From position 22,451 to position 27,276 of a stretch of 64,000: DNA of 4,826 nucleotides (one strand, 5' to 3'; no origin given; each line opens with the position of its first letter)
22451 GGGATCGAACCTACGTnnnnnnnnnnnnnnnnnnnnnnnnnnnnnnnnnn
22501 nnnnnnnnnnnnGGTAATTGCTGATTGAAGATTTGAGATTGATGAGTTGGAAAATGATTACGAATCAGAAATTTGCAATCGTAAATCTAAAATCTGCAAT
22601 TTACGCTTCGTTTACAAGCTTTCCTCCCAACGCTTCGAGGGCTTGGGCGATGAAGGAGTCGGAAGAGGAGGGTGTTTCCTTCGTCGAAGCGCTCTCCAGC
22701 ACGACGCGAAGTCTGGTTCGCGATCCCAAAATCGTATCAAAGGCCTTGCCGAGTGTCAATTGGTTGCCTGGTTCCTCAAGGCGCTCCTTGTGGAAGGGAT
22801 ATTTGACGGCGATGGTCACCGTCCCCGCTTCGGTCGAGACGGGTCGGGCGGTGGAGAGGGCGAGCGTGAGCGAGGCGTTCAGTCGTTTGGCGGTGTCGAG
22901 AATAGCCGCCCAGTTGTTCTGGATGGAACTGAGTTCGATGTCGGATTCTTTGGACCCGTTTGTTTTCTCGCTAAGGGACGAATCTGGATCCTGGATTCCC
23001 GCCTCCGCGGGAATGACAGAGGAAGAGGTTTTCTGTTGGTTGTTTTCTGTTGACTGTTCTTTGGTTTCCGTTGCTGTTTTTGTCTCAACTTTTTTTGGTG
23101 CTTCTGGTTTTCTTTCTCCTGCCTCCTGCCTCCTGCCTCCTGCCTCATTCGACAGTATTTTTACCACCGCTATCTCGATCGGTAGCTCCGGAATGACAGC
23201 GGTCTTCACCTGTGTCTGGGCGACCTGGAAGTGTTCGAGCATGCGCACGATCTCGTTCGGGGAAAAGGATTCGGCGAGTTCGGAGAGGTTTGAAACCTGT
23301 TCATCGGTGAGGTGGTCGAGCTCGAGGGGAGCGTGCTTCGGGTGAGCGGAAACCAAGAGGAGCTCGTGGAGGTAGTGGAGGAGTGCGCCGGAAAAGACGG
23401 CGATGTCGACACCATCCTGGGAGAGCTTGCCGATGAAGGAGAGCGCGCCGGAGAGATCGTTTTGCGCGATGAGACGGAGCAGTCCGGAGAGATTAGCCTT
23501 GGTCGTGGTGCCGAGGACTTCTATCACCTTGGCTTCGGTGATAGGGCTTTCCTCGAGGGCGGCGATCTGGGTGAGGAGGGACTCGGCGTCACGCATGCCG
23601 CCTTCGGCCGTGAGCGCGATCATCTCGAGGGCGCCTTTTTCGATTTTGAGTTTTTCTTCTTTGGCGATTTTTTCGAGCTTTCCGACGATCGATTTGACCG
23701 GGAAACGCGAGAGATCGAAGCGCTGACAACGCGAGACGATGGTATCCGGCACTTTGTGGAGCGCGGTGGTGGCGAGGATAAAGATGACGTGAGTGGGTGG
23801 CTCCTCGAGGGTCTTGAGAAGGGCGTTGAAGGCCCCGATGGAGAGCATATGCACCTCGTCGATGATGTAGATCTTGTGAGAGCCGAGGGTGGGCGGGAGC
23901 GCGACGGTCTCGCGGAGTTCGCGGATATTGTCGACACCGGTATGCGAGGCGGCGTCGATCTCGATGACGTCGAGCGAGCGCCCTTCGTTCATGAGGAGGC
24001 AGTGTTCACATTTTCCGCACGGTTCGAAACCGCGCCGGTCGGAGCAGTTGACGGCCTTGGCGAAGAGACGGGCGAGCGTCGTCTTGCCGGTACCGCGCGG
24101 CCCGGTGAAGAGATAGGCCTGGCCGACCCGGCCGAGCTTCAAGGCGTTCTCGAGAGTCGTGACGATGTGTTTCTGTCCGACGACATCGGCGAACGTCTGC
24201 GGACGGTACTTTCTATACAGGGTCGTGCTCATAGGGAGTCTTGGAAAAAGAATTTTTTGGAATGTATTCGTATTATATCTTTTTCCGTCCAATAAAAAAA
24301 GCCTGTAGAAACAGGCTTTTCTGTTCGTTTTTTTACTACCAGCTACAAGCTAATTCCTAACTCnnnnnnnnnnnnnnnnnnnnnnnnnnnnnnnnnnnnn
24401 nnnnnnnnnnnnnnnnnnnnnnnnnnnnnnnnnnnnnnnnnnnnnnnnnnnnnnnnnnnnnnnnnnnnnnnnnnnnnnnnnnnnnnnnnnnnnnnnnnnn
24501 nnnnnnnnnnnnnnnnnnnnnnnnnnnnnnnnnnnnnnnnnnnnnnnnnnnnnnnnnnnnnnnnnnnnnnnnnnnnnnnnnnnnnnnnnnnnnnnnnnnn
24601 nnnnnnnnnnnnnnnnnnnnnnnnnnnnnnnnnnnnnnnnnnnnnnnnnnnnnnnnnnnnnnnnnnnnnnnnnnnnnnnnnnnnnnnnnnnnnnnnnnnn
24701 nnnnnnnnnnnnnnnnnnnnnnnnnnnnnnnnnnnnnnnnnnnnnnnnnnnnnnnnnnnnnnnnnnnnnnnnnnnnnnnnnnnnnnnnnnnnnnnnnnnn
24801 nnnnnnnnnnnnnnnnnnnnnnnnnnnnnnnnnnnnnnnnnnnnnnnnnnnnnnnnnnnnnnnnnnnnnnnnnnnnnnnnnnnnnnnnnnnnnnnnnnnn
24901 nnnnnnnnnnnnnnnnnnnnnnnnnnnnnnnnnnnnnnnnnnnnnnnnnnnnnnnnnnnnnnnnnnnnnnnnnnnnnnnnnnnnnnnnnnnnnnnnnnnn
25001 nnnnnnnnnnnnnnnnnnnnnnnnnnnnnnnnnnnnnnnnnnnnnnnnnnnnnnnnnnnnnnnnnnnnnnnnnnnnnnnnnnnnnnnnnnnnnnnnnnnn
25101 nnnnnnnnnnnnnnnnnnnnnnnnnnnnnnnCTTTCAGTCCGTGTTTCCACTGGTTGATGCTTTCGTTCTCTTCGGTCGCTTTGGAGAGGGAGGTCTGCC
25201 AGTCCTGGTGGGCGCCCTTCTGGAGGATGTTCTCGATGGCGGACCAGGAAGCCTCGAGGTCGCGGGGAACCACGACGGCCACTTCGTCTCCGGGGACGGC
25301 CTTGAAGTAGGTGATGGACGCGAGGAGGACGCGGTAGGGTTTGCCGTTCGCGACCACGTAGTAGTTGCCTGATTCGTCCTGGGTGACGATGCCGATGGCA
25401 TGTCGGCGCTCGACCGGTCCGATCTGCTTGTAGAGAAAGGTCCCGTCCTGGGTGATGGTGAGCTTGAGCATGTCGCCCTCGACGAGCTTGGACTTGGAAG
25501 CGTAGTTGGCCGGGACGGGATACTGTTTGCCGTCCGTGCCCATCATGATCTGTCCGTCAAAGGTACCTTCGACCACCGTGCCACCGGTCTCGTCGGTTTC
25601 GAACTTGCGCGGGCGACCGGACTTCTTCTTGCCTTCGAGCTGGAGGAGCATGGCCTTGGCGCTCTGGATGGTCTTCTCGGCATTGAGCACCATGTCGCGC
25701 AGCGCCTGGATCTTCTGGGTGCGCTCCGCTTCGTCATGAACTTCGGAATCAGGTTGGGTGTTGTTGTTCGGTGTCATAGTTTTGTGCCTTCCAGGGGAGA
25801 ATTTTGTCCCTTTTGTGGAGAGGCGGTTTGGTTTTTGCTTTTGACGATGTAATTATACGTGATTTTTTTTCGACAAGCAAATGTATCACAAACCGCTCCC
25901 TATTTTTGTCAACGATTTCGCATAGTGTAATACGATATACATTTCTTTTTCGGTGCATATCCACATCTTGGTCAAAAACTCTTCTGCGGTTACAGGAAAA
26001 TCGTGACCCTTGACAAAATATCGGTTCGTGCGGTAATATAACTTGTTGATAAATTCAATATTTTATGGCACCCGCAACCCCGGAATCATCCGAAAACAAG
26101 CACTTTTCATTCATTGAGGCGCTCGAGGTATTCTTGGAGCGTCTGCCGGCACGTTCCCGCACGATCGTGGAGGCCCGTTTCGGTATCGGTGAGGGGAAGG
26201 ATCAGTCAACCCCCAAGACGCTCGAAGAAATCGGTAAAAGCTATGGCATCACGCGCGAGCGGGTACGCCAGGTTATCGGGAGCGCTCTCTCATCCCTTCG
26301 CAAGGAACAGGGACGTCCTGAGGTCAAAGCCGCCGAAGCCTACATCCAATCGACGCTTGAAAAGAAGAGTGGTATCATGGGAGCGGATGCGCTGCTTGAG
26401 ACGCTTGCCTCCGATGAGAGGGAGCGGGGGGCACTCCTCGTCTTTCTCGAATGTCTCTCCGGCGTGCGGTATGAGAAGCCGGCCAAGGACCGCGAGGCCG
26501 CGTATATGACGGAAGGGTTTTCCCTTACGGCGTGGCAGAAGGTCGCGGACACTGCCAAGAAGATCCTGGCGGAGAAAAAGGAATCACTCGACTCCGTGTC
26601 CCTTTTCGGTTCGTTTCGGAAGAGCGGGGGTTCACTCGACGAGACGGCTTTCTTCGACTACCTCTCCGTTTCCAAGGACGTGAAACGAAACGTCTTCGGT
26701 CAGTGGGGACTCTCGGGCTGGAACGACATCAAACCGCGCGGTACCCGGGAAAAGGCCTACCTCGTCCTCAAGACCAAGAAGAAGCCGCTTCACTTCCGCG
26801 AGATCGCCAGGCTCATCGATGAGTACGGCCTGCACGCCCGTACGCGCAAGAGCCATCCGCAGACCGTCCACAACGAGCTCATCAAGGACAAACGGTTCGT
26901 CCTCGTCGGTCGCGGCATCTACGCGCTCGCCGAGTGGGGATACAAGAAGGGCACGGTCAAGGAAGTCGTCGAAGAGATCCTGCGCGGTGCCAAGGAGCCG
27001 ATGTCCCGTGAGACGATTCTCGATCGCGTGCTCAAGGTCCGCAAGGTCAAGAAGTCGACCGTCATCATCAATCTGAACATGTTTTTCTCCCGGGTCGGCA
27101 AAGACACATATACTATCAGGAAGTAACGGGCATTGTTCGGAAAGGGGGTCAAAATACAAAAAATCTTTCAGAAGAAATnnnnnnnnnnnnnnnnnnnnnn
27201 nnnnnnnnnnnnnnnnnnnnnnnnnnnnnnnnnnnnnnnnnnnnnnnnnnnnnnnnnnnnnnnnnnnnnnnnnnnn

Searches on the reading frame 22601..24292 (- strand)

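Call 51: search_protein_families(library=pfam, proteins=[window:22601-24292:-], max_evalue=0.00001)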
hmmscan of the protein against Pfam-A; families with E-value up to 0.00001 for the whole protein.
window:22601-24292:- (563 aa): 7 families
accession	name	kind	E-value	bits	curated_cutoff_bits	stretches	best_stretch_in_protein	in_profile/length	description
PF13177.12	DNA_pol3_delta2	-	3.4e-44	151.1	27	1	39-196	1-159/161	DNA polymerase III, delta subunit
PF12169.13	DNA_pol3_gamma3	-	1.3e-14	54.6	24.4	1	251-381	1-129/143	DNA polymerase III subunits gamma and tau domain III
PF00004.35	AAA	-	5.4e-12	46.7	21.2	1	61-191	2-125/131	ATPase family associated with various cellular activities (AAA)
PF22608.2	DNAX_ATPase_lid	-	6e-11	42.4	27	1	202-242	2-42/49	DNA polymerase III clamp loader subunit, ATPase lid domain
PF05496.18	RuvB_N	-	3.4e-07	30.6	27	0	30-86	2-62/159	Holliday junction DNA helicase RuvB P-loop domain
PF13401.12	AAA_22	-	9e-07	29.7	27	0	59-174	7-123/130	AAA domain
PF13604.12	AAA_30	-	5.4e-06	26.7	27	0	59-172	20-122/191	AAA domain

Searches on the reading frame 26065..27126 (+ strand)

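Call 51: search_protein_families(library=pfam, proteins=[window:26065-27126:+], max_evalue=0.00001)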
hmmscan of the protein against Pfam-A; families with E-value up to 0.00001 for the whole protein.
window:26065-27126:+ (353 aa): 2 families
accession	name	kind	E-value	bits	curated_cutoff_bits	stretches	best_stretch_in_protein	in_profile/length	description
PF05066.19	HARE-HTH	-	6.1e-14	52.6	25.9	1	229-291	5-71/71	HB1, ASXL, restriction endonuclease HTH domain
PF04545.22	Sigma70_r4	-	7.8e-14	51.4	24.1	1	24-80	2-50/50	Sigma-70, region 4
